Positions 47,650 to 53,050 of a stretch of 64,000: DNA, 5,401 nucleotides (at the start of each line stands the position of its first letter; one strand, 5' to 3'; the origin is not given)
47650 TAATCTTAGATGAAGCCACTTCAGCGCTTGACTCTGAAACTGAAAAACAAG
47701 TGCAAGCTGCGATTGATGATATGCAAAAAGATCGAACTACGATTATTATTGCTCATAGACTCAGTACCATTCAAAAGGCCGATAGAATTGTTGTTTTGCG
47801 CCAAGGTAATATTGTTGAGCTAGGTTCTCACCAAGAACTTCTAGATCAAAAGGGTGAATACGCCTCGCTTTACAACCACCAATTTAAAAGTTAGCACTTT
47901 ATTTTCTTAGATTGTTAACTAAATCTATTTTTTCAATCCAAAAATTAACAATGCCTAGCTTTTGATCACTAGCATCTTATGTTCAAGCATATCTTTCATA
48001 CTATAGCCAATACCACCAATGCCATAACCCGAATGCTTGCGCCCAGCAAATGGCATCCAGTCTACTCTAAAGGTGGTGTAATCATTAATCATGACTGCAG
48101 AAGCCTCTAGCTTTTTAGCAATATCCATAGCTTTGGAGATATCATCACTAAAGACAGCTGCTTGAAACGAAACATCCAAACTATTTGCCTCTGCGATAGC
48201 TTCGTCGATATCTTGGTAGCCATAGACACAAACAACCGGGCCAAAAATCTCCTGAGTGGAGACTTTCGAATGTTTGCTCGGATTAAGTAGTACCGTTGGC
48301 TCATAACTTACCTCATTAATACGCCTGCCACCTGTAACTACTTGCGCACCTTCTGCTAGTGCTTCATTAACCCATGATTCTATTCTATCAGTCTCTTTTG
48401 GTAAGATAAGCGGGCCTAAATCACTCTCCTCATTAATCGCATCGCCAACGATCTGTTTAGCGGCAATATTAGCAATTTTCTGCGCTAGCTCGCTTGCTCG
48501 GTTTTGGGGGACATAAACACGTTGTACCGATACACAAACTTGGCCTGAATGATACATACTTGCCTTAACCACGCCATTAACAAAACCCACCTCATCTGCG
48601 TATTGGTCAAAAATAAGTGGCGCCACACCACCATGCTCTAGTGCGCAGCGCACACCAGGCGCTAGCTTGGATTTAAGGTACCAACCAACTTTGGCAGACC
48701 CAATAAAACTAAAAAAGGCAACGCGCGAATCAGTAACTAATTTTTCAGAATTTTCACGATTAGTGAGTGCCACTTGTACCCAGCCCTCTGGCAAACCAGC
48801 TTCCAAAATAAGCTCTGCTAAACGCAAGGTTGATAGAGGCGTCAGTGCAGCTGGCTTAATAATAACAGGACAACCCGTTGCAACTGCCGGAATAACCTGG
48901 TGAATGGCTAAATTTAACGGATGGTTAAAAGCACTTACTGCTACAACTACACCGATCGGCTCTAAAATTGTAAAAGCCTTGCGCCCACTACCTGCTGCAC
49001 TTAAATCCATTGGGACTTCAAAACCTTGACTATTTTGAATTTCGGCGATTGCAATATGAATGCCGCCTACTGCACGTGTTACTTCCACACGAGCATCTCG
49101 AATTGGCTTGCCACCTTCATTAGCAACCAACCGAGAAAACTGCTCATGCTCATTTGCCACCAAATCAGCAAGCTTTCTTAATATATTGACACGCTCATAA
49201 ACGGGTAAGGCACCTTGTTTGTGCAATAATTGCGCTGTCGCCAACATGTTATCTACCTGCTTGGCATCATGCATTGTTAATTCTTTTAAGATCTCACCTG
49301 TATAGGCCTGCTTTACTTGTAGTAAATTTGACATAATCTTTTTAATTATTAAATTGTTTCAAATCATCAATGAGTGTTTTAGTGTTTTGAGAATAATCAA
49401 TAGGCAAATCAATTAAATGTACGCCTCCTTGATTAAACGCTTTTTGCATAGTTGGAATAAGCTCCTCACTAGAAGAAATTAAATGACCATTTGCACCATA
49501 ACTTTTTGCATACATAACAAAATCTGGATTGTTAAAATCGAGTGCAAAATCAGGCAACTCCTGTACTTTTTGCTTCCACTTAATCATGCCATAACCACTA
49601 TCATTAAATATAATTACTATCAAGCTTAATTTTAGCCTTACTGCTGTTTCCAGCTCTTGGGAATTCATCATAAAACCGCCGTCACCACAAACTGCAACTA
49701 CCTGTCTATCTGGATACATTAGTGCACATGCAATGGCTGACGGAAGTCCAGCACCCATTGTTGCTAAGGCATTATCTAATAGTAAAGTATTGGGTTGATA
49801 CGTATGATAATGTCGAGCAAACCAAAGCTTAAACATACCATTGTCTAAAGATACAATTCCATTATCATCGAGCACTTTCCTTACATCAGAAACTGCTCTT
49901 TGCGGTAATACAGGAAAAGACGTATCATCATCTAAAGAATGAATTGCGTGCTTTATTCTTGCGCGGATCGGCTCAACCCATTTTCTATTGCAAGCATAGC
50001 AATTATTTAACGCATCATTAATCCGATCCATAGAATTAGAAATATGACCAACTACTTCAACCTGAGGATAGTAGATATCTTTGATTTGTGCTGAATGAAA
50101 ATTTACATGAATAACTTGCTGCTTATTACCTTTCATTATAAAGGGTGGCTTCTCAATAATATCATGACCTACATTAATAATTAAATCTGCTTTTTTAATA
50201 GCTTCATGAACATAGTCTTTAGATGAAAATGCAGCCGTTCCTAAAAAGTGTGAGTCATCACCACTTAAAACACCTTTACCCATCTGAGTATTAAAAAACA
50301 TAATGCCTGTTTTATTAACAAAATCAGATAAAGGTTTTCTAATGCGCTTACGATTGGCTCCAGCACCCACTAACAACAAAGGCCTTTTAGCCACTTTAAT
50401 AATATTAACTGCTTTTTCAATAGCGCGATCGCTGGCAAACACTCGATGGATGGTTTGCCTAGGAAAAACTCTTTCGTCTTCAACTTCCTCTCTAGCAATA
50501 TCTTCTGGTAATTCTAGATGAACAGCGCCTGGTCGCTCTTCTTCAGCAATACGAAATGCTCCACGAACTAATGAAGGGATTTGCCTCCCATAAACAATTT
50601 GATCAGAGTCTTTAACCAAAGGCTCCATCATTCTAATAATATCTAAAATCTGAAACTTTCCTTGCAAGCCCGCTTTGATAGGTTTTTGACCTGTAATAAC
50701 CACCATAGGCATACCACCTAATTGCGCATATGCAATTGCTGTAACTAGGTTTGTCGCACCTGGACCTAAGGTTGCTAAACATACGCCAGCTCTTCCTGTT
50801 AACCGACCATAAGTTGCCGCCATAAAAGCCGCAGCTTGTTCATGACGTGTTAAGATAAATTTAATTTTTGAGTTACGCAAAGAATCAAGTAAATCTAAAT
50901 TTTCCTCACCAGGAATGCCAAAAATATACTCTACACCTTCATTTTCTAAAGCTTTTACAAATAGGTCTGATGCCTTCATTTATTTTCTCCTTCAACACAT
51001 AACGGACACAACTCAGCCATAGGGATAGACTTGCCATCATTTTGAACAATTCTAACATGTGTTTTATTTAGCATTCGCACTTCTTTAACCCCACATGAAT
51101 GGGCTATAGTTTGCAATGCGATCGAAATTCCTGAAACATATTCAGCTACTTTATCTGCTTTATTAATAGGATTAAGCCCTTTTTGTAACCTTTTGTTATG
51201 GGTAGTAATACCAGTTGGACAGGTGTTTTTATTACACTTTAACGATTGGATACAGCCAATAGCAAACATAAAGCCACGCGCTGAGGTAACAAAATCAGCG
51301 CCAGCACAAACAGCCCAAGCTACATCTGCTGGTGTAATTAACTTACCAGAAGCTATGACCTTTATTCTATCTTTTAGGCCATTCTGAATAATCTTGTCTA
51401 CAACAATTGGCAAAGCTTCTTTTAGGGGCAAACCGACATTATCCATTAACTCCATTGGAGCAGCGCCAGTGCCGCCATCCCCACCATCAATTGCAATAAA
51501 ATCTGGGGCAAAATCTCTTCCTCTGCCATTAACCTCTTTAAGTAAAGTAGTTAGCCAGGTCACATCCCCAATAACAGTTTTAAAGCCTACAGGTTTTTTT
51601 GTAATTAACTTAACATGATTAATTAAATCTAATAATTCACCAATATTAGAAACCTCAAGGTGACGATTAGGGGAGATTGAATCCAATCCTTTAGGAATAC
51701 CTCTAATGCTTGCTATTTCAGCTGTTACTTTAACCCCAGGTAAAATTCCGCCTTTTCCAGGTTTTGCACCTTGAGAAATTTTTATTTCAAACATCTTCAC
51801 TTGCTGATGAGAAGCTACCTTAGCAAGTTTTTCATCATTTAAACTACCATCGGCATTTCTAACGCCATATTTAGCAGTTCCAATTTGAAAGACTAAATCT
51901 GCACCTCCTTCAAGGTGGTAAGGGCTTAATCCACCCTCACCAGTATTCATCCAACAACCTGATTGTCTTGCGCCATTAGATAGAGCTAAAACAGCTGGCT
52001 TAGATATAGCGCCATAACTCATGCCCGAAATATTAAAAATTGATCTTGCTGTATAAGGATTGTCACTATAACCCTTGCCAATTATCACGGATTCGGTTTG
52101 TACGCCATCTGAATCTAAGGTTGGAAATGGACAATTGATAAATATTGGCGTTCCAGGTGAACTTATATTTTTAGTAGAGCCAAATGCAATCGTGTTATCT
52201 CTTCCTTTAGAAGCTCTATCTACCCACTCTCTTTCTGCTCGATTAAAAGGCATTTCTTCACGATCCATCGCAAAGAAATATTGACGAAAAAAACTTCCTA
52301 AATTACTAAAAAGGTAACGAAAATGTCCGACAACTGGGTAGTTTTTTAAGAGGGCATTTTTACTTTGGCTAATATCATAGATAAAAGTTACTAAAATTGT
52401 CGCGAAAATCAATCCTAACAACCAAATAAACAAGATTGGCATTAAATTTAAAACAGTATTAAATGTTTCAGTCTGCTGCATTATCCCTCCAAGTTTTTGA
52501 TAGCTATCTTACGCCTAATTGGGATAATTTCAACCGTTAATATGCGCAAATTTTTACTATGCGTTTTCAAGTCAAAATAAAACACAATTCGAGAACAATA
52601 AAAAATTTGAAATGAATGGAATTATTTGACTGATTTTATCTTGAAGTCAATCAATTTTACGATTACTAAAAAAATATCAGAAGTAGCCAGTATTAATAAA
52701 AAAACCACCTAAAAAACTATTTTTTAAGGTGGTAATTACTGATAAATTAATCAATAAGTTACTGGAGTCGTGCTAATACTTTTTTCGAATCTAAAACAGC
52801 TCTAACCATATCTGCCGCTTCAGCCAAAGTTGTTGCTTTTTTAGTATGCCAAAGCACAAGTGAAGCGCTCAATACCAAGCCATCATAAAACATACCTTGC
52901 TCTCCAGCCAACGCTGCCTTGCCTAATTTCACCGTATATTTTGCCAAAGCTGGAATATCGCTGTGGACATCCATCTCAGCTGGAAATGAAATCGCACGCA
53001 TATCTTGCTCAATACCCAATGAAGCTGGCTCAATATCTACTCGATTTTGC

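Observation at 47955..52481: Candidate 2-oxoglutarate decarboxylase / succinic semialdehyde shunt operon in a chemolithoautotroph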

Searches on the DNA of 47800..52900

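Call 82: search_rna_families(source=window, start=47800, end=52900, threshold=evalue, max_evalue=1)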
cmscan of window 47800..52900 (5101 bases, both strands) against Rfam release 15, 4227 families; matches with E-value up to 1: 1.
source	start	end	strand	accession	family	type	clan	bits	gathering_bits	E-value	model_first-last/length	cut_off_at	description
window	51781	51843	-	RF00212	SNORD38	Gene; snRNA; snoRNA; CD-box;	CL00051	23.4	44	0.33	1-70/70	no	Small nucleolar RNA SNORD38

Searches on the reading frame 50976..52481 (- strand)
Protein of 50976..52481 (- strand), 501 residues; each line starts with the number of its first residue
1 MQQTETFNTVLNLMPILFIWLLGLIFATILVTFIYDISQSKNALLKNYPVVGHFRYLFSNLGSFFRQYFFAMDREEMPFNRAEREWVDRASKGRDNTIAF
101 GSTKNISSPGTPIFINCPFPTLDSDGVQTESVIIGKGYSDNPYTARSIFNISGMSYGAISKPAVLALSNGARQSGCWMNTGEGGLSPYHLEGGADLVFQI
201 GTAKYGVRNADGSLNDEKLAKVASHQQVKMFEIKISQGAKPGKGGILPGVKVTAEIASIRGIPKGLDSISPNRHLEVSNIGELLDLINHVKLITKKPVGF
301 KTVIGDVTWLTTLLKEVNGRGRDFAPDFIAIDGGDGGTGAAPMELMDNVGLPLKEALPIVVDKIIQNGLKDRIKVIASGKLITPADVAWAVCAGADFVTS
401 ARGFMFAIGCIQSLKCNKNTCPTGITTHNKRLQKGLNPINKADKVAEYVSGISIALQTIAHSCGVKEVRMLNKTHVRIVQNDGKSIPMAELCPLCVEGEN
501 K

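Call 3: search_protein_families(library=pfam, proteins=[window:50976-52481:-])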
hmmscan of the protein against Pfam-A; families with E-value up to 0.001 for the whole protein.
window:50976-52481:- (501 aa): 2 families
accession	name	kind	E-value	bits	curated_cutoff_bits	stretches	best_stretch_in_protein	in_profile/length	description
PF01645.23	Glu_synthase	-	1.2e-88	298.3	20.4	1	140-465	60-368/369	Conserved region in glutamate synthase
PF01070.24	FMN_dh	-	0.00093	18.8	24.9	0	365-409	266-310/350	FMN-dependent dehydrogenase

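Call 4: search_protein_families(library=ncbifam, proteins=[window:50976-52481:-])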
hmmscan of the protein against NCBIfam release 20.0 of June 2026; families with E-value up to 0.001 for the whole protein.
window:50976-52481:- (501 aa): 1 family
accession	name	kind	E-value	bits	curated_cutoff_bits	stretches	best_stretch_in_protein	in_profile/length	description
NF008730.0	PRK11750.1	equivalog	1.9e-38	131.5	1047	1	149-469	861-1163/1490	glutamate synthase large subunit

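Call 7: search_solved_structures(query=window:50976-52481:-, max_evalue=0.001)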
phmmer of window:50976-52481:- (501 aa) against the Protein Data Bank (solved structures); distinct sequences matched with E-value up to 0.001: 5.
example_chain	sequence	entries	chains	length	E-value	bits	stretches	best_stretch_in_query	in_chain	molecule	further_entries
7mfm_G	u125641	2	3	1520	9.8e-35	123.6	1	149-477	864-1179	Glutamate synthase (NADPH) large chain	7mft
1llw_A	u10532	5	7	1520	1.9e-30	109.4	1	149-437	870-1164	Ferredoxin-dependent glutamate synthase | FERREDOXIN-DEPENDENT GLUTAMATE SYNTHASE 2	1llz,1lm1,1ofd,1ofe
2vdc_A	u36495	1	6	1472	1.8e-29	106.2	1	146-435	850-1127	GLUTAMATE SYNTHASE [NADPH] LARGE CHAIN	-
1ea0_A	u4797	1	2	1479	1.8e-29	106.2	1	146-435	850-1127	GLUTAMATE SYNTHASE [NADPH] LARGE CHAIN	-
6s6s_A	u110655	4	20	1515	1.9e-29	106.1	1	146-435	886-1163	Glutamate synthase [NADPH] large chain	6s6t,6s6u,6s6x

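Call 50: search_solved_structures(query=window:50976-52481:-, max_evalue=0.001, show_alignments=4)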
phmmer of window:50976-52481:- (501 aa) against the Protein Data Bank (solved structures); distinct sequences matched with E-value up to 0.001: 5.
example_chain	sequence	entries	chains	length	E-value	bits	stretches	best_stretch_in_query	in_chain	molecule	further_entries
7mfm_G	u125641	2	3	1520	9.8e-35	123.6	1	149-477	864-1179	Glutamate synthase (NADPH) large chain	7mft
1llw_A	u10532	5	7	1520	1.9e-30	109.4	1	149-437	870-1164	Ferredoxin-dependent glutamate synthase | FERREDOXIN-DEPENDENT GLUTAMATE SYNTHASE 2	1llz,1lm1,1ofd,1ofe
2vdc_A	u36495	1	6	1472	1.8e-29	106.2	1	146-435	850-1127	GLUTAMATE SYNTHASE [NADPH] LARGE CHAIN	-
1ea0_A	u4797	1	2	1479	1.8e-29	106.2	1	146-435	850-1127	GLUTAMATE SYNTHASE [NADPH] LARGE CHAIN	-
6s6s_A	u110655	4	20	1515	1.9e-29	106.1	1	146-435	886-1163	Glutamate synthase [NADPH] large chain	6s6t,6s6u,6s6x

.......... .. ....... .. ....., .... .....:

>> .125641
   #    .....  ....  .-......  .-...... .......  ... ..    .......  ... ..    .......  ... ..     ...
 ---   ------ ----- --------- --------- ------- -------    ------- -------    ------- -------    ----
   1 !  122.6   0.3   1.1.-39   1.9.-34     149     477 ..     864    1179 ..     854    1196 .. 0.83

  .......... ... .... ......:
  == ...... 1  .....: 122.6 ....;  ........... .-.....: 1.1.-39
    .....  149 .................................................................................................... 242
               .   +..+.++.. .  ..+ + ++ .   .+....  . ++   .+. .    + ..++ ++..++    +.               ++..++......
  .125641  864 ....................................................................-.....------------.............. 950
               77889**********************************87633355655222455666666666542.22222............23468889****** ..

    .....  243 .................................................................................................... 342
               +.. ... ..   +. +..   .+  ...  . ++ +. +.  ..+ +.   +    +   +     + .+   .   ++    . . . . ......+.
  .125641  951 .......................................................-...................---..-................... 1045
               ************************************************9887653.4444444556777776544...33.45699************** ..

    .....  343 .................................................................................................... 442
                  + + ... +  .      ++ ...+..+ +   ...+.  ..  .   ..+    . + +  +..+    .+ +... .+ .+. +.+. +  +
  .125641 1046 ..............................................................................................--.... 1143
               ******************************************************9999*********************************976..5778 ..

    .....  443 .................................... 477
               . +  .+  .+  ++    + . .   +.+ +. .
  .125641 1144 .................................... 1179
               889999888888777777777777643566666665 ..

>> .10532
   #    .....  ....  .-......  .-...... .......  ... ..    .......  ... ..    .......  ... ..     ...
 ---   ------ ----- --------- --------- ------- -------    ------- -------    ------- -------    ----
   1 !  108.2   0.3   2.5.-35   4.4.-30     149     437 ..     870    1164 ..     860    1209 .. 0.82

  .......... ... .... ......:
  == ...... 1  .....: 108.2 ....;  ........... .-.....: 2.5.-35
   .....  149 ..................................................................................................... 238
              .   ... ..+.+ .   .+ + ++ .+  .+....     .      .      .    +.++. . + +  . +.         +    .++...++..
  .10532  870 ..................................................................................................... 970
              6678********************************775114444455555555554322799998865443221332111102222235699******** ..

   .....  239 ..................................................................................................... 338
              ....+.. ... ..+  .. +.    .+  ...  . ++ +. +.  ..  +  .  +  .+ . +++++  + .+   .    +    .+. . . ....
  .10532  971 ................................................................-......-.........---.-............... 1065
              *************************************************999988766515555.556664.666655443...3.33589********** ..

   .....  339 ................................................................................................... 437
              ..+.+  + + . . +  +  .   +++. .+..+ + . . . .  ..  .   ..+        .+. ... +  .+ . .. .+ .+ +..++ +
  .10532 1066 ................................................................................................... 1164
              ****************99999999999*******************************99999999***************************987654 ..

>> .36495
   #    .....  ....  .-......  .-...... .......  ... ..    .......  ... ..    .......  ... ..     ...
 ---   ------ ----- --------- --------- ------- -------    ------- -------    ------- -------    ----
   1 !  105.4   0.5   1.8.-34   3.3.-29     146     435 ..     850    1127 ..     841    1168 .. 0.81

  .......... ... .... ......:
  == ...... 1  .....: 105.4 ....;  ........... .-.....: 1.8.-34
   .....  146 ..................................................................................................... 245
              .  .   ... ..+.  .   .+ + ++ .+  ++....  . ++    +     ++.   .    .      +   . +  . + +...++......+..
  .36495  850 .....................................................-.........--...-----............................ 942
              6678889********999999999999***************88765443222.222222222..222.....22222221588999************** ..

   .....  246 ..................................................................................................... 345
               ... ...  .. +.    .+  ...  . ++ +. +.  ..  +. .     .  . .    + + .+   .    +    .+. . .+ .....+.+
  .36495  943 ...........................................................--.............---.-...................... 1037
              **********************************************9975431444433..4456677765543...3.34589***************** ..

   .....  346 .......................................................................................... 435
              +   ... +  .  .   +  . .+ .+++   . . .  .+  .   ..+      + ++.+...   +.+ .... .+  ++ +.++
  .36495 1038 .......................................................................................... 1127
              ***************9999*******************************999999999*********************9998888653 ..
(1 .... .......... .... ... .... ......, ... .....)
